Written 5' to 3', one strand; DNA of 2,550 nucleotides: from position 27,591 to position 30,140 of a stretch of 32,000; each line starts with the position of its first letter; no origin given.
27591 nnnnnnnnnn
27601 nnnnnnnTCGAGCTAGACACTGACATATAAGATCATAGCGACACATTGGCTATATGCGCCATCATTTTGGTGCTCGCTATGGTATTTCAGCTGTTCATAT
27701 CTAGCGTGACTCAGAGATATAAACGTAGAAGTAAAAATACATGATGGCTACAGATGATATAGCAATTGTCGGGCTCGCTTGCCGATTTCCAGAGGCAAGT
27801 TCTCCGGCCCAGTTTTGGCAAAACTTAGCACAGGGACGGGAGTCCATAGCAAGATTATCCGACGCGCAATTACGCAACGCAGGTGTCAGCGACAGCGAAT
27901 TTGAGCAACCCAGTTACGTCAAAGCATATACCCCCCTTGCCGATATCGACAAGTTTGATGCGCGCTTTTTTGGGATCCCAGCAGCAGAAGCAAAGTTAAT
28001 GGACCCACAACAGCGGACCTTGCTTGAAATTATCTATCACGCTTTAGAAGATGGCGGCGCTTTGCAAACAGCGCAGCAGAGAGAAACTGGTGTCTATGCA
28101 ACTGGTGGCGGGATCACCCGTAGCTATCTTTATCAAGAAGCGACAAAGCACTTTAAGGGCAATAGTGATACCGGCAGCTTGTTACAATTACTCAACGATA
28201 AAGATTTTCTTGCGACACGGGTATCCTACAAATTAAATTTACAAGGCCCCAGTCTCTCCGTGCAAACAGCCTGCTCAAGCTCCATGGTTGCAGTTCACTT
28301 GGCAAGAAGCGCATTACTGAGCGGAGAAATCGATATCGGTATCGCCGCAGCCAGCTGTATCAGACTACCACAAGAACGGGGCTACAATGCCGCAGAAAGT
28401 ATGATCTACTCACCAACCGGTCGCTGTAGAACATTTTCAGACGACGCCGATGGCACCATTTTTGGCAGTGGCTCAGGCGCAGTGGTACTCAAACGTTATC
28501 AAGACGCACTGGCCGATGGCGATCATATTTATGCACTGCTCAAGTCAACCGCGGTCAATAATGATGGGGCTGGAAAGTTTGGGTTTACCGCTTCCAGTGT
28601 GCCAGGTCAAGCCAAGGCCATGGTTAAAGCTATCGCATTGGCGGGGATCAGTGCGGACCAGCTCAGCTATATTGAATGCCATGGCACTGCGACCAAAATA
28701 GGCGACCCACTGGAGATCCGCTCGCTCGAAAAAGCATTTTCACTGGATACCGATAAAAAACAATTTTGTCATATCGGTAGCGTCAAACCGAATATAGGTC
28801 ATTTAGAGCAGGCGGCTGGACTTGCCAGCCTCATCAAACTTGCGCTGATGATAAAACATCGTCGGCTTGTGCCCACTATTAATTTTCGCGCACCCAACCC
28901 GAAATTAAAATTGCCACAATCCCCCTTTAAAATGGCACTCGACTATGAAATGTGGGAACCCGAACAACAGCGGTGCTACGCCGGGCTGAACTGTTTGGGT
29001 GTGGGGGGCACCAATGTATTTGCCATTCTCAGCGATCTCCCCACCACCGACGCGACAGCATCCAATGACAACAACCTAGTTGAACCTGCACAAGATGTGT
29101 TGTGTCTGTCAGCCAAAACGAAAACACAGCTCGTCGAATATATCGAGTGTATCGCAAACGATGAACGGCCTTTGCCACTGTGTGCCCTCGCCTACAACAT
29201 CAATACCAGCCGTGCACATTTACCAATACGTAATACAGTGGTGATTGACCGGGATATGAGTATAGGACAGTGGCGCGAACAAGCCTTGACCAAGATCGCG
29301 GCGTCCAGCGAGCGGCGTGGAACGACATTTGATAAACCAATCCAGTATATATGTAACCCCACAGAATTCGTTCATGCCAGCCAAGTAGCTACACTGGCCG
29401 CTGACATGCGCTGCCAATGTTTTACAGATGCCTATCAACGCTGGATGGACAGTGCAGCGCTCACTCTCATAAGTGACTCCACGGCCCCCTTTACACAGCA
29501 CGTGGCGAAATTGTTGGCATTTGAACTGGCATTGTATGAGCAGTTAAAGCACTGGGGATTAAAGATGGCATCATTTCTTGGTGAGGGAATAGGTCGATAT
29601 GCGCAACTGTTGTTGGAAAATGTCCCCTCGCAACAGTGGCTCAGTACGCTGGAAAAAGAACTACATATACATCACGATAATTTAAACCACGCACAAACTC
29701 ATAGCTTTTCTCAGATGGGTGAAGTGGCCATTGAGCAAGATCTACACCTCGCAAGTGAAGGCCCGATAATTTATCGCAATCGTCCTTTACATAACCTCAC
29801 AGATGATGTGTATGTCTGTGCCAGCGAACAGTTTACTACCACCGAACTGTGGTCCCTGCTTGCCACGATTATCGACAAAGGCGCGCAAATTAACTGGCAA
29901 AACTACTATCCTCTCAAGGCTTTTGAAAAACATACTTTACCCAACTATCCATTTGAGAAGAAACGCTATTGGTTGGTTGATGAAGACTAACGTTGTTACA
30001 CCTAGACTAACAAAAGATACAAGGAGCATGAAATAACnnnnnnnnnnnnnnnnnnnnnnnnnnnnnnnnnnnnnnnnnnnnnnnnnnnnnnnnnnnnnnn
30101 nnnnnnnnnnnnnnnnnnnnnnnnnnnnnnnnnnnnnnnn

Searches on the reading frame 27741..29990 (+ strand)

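Call 6: search_protein_families(library=pfam, proteins=[window:27741-29990:+])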
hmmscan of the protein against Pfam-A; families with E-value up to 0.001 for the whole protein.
window:27741-29990:+ (749 aa): 4 families
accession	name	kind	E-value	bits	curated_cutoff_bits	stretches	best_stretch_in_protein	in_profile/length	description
PF00109.32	ketoacyl-synt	-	2.8e-64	217.6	20.8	1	5-256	2-252/252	Beta-ketoacyl synthase, N-terminal domain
PF02801.28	Ketoacyl-synt_C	-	1.1e-36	125.9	20.8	1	264-382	1-118/119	Beta-ketoacyl synthase, C-terminal domain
PF16197.11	KAsynt_C_assoc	-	1.4e-08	35.5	33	1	385-498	1-108/111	Ketoacyl-synthetase C-terminal extension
PF22621.2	CurL-like_PKS_C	-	0.00039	20.8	27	1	453-503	2-55/64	CurL-like, PKS C-terminal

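Call 10: search_protein_families(library=ncbifam, proteins=[window:27741-29987:+])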
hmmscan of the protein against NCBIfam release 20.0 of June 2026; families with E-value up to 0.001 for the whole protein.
window:27741-29987:+ (749 aa): 18 families
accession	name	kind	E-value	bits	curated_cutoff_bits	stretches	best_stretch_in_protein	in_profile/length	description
NF045894.1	PKS_plus_SDR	equivalog_domain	1.1e-125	420.9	1740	2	5-621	1-629/1515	type I polyketide synthase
NF040607.1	mycolic_Pks13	equivalog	2.6e-94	316.9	2100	1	3-446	99-539/1680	polyketide synthase Pks13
NF041183.1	Pks2_ls1_myc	equivalog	4.5e-82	275.8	2400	1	7-504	4-504/2086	sulfolipid-1 biosynthesis phthioceranic/hydroxyphthioceranic acid synthase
TIGR02813.1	omega_3_PfaA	subfamily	8e-56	188.7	1010.1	1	132-473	166-500/2582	polyketide-type polyunsaturated fatty acid synthase PfaA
TIGR03150.1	fabF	equivalog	1.2e-42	146.1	493.75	1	7-430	3-406/407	beta-ketoacyl-ACP synthase II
NF005589.0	PRK07314.1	subfamily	5.4e-40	137.4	387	1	7-430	6-409/413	beta-ketoacyl-ACP synthase II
NF053555.1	prodigi_MBC_PigJ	equivalog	6.2e-37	127.3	900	1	162-430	497-756/759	prodigiosin MBC biosynthesis protein PigJ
NF004970.0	PRK06333.1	subfamily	3.7e-34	118.3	525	1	4-430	3-419/424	beta-ketoacyl-ACP synthase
NF005490.0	PRK07103.1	equivalog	1e-33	117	445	1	4-385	3-374/414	polyketide beta-ketoacyl:acyl carrier protein synthase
NF058662.1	cispenta_AmcF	equivalog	1.9e-30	106.1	325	1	155-393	106-338/369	cispentacin biosynthesis acyltransferase subunit AmcF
NF006274.0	PRK08439.1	equivalog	1.6e-27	96.3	621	1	139-427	123-400/406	beta-ketoacyl-ACP synthase II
NF005076.0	PRK06501.1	equivalog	2e-26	92.9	629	1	157-395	154-393/425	beta-ketoacyl-ACP synthase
NF006434.0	PRK08722.1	equivalog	2.1e-25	89.4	759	1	155-429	141-410/414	beta-ketoacyl-ACP synthase II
NF006618.0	PRK09185.1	subfamily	6.5e-22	78.1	407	1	157-431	140-391/394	beta-ketoacyl-ACP synthase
NF006587.0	PRK09116.1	equivalog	3.3e-21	75.5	470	1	159-389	145-370/408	beta-ketoacyl-ACP synthase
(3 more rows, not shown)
